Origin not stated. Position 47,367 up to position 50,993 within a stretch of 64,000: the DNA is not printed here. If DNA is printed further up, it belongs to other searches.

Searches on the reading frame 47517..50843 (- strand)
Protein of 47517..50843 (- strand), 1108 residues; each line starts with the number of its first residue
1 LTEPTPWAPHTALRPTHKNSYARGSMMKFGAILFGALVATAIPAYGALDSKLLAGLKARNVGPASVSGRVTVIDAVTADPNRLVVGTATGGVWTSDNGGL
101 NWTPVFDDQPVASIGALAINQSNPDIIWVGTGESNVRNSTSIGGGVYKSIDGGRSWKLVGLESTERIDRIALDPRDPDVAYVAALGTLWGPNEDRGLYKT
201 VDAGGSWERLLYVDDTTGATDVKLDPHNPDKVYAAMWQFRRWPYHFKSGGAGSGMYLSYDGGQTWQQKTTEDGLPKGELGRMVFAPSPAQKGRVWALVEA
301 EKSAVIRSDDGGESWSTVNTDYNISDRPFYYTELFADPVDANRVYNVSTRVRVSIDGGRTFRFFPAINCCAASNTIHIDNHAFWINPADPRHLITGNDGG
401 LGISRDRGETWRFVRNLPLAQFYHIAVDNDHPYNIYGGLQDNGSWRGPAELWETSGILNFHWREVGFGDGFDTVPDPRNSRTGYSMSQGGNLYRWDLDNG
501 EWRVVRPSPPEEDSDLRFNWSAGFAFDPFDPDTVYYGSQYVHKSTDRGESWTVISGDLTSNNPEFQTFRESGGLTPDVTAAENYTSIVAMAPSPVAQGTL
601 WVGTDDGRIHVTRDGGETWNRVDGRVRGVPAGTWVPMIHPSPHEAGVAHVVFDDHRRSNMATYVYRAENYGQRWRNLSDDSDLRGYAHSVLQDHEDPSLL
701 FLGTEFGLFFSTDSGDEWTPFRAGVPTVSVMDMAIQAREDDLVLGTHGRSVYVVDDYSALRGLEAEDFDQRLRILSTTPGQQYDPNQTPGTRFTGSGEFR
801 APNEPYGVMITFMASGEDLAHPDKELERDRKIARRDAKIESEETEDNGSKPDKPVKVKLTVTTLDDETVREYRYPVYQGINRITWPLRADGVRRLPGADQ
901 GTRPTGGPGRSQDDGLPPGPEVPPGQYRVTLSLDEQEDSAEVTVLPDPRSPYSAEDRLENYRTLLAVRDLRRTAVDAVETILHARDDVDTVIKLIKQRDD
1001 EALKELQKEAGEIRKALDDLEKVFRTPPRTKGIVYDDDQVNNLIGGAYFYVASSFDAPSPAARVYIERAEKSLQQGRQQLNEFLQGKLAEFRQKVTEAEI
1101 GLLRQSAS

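Call 91: search_protein_families(library=pfam, proteins=[window:47517-50843:-], max_evalue=0.00001)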
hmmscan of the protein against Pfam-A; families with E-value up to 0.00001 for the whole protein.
window:47517-50843:- (1108 aa): 3 families
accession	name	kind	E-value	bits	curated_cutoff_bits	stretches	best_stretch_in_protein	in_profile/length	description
PF15902.12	Sortilin-Vps10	-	4e-27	95.5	33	1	146-267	3-111/446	Sortilin, neurotensin receptor 3,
PF02012.26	BNR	-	3.7e-12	44.7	27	0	256-266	1-11/12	BNR/Asp-box repeat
PF14870.12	PSII_BNR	-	5.8e-06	26.2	27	0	246-286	248-286/303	Photosynthesis system II assembly factor YCF48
